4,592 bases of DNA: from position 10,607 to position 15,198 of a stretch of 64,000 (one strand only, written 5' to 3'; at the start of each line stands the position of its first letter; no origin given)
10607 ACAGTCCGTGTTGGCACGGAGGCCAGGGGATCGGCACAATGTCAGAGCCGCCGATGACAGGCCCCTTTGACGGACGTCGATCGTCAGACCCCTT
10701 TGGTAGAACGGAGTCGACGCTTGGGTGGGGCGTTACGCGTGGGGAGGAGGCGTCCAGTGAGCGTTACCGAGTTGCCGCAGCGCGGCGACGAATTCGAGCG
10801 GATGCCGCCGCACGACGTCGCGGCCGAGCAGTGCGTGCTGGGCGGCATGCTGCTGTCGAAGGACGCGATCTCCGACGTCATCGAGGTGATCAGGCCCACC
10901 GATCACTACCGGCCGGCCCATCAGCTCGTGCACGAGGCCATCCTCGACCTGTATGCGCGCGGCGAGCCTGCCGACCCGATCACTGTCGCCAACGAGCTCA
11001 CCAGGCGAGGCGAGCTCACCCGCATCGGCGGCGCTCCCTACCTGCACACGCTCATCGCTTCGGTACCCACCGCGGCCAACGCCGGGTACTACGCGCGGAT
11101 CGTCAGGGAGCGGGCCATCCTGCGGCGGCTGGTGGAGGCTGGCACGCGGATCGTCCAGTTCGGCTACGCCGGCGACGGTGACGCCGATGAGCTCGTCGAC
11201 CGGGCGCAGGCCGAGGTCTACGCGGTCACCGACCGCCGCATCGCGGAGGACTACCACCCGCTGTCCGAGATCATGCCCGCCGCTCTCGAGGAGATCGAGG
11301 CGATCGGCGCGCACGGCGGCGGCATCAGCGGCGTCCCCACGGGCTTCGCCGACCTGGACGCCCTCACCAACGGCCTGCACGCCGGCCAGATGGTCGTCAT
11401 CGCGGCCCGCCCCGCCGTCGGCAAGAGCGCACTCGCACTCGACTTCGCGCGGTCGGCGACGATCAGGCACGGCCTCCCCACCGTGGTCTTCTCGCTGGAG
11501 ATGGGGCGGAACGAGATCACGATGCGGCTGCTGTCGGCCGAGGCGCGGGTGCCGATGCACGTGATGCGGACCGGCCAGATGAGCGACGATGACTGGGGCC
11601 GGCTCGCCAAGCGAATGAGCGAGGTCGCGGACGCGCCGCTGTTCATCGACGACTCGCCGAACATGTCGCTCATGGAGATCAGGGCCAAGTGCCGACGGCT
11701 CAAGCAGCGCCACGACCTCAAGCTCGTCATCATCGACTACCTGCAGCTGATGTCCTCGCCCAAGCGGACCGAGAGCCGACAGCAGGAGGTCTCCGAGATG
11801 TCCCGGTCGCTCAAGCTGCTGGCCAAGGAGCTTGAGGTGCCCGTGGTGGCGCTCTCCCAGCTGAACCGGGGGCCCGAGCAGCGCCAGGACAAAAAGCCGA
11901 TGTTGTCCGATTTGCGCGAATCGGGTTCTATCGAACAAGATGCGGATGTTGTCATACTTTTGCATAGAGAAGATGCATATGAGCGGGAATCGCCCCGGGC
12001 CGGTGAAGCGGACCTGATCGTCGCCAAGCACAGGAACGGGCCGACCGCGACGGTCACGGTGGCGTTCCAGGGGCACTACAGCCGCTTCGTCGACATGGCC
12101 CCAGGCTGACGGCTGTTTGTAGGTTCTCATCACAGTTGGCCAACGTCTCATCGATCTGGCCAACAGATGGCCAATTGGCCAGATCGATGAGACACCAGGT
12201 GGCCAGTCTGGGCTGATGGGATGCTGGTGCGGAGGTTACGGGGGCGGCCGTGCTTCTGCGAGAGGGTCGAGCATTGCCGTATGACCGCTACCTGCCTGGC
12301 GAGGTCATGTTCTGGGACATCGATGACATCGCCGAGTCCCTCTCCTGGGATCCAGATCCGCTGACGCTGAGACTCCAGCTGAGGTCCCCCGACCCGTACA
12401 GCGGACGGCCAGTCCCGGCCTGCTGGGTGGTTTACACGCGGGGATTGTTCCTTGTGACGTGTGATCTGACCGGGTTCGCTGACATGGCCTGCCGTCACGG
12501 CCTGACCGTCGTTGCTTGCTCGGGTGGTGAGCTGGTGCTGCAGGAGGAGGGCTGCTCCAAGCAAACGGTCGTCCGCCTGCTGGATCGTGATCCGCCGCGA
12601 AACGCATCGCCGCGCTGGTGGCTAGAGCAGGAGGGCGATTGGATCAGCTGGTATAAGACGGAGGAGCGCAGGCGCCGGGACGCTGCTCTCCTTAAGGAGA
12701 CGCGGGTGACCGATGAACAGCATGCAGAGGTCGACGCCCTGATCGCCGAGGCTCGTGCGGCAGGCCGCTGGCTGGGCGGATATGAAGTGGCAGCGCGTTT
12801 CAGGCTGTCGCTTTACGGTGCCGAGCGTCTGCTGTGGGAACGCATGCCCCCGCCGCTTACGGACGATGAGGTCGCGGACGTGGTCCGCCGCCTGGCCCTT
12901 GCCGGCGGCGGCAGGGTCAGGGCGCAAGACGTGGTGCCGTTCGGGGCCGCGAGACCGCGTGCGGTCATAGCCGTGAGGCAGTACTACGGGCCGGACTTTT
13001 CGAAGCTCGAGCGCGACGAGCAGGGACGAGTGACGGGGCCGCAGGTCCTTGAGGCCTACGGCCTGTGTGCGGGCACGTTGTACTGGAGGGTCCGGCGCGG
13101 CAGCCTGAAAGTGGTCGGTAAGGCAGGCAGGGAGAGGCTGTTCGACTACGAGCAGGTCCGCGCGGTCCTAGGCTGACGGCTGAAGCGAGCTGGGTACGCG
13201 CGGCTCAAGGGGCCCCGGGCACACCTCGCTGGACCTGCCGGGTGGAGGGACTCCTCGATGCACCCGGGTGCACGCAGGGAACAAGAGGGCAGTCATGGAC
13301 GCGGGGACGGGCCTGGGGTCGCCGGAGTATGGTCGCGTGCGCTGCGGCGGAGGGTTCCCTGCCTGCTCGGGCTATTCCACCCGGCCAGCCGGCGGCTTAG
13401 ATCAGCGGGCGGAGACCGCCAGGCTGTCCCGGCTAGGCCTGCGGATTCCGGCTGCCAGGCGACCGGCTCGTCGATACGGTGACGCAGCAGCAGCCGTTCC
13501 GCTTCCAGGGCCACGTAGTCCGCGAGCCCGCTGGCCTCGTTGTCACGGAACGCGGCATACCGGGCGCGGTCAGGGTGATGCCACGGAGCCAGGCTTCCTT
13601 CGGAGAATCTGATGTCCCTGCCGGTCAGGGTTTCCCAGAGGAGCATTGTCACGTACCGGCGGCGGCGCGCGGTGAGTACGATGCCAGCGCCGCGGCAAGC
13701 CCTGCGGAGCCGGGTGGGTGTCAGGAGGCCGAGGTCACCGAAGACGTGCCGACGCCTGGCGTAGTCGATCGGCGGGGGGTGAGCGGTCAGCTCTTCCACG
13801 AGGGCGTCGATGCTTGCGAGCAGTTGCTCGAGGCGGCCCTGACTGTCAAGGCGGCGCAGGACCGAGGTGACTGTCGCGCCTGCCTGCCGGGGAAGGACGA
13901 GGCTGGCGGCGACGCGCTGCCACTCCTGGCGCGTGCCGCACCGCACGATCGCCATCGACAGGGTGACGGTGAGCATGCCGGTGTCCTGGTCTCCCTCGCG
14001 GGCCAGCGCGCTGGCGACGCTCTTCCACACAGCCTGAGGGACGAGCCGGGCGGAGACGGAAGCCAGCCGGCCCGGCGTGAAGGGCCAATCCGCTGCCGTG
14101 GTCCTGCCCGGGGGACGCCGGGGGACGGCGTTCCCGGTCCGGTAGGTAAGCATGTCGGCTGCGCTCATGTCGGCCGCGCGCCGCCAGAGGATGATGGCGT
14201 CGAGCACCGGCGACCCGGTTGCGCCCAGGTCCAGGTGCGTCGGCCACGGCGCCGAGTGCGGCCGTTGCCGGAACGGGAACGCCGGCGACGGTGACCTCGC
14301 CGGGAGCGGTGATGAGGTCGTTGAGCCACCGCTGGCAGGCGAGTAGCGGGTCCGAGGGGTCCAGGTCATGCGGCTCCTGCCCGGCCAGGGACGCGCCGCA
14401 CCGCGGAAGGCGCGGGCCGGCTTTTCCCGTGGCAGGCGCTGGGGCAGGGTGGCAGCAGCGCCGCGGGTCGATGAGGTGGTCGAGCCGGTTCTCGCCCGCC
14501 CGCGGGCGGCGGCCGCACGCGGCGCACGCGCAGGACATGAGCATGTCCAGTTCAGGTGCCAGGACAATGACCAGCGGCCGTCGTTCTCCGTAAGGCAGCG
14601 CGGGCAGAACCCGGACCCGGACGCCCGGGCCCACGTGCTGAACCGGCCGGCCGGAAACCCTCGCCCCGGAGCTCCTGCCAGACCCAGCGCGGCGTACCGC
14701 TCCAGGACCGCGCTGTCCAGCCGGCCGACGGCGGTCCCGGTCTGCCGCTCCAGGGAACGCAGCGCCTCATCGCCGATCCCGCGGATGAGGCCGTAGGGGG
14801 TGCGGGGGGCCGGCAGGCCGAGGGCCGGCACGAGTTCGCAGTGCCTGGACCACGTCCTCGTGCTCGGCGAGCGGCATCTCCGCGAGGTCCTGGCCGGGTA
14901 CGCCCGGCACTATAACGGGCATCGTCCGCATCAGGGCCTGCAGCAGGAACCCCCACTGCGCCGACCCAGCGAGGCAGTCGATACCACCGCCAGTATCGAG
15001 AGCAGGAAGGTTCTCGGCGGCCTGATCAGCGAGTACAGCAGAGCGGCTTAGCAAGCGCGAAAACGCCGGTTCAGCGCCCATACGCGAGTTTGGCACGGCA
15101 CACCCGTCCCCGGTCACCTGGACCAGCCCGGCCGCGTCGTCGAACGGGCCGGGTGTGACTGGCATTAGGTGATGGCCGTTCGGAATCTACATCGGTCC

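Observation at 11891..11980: Synonymously recoded AT-rich patch in dnaB spanning the canonical intein insertion site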

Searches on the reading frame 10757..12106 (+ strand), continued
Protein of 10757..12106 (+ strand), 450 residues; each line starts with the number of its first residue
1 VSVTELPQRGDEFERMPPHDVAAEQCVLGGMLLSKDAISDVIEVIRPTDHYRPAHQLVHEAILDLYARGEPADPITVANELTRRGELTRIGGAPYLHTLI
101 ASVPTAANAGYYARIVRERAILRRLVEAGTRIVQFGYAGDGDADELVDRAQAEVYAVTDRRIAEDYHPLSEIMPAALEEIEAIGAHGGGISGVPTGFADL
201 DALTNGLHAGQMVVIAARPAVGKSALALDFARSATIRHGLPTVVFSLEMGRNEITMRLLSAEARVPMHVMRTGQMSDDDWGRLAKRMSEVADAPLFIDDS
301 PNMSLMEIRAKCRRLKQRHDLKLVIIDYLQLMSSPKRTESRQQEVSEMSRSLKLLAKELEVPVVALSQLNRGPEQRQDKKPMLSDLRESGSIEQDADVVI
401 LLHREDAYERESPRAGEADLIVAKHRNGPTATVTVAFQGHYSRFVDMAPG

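Call 72: find_homologous_proteins(query=L301:1801-3126:+, max_evalue=1e-30)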
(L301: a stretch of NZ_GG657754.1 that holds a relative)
Query L301:1801-3126:+ (442 aa): 8000 proteins with E <= 1e-30 among 8000 candidates; the best 120 are listed.
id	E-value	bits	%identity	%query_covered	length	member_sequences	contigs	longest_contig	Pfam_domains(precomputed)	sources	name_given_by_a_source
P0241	1.1e-282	955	99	100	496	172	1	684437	PF03796.22,PF00772.27,PF13481.13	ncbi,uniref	ncbi:replicative DNA helicase [Streptomyces sp. NPDC021212]|uniref:replicative DNA helicase n=1 Tax=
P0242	1.2e-282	955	99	100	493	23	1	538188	PF03796.22,PF00772.27,PF13481.13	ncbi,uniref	ncbi:replicative DNA helicase [Streptomyces sp. NPDC094472]|uniref:replicative DNA helicase n=1 Tax=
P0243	2.4e-282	954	99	100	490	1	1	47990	PF03796.22,PF00772.27,PF13481.13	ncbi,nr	ncbi:replicative DNA helicase [Streptomyces sp. PRKS01-29]|nr:replicative DNA helicase [Streptomyces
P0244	1.6e-281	951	98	100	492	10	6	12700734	PF03796.22,PF00772.27,PF13481.13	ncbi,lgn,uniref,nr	ncbi:replicative DNA helicase [Streptomyces rapamycinicus]|uniref:Replicative DNA helicase n=2 Tax=S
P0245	8.8e-280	945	98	100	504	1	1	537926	PF03796.22,PF00772.27,PF13481.13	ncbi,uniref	ncbi:replicative DNA helicase [Streptomyces sp. NPDC018031]|uniref:replicative DNA helicase n=1 Tax=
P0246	3.5e-278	940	97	100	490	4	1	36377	PF03796.22,PF00772.27,PF13481.13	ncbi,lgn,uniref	ncbi:replicative DNA helicase [Streptomyces thioluteus]|uniref:Replicative DNA helicase n=2 Tax=Stre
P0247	3.8e-277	937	96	100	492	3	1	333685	PF03796.22,PF00772.27,PF13481.13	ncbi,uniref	ncbi:replicative DNA helicase [Streptomyces sp. NPDC051776]|uniref:replicative DNA helicase n=1 Tax=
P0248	3.2e-276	934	96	100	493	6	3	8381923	PF03796.22,PF00772.27,PF13481.13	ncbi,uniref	ncbi:replicative DNA helicase [Streptomyces sp. NPDC001262]|uniref:replicative DNA helicase n=1 Tax=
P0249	1.1e-275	932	96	100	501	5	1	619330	PF03796.22,PF00772.27,PF13481.13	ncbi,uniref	ncbi:replicative DNA helicase [Streptomyces sp. NPDC021100]|uniref:replicative DNA helicase n=1 Tax=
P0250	2.5e-275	931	96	100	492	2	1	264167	PF03796.22,PF00772.27,PF13481.13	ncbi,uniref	ncbi:replicative DNA helicase [Streptomyces sp. NPDC012888]|uniref:replicative DNA helicase n=1 Tax=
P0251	3.5e-275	930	95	100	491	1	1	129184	PF03796.22,PF00772.27,PF13481.13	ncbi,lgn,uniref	ncbi:replicative DNA helicase [Streptomyces sp. NPDC097619]|uniref:replicative DNA helicase n=1 Tax=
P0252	6.0e-275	929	95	100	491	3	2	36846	PF03796.22,PF00772.27,PF13481.13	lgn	-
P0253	6.1e-275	929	95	100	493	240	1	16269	PF03796.22,PF00772.27,PF13481.13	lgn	-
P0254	6.2e-275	929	95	100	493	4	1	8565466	PF03796.22,PF00772.27,PF13481.13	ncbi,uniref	ncbi:replicative DNA helicase [Streptomyces sp. IBSNAI002]|uniref:replicative DNA helicase n=1 Tax=S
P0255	9.7e-275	929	95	100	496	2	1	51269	PF03796.22,PF00772.27,PF13481.13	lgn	-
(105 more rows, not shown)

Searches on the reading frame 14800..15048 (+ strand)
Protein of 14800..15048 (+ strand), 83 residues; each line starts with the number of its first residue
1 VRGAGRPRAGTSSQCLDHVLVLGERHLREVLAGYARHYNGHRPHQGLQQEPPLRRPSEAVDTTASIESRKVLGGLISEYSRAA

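Call 36: search_protein_families(library=pfam, proteins=[window:14800-15048:+], max_evalue=0.01)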
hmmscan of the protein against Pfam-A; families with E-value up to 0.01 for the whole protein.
window:14800-15048:+ (83 aa): 1 family
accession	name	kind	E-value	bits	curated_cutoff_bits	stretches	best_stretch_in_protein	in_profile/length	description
PF13683.12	rve_3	-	9.8e-07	28.9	26.5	1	22-52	37-67/67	Integrase core domain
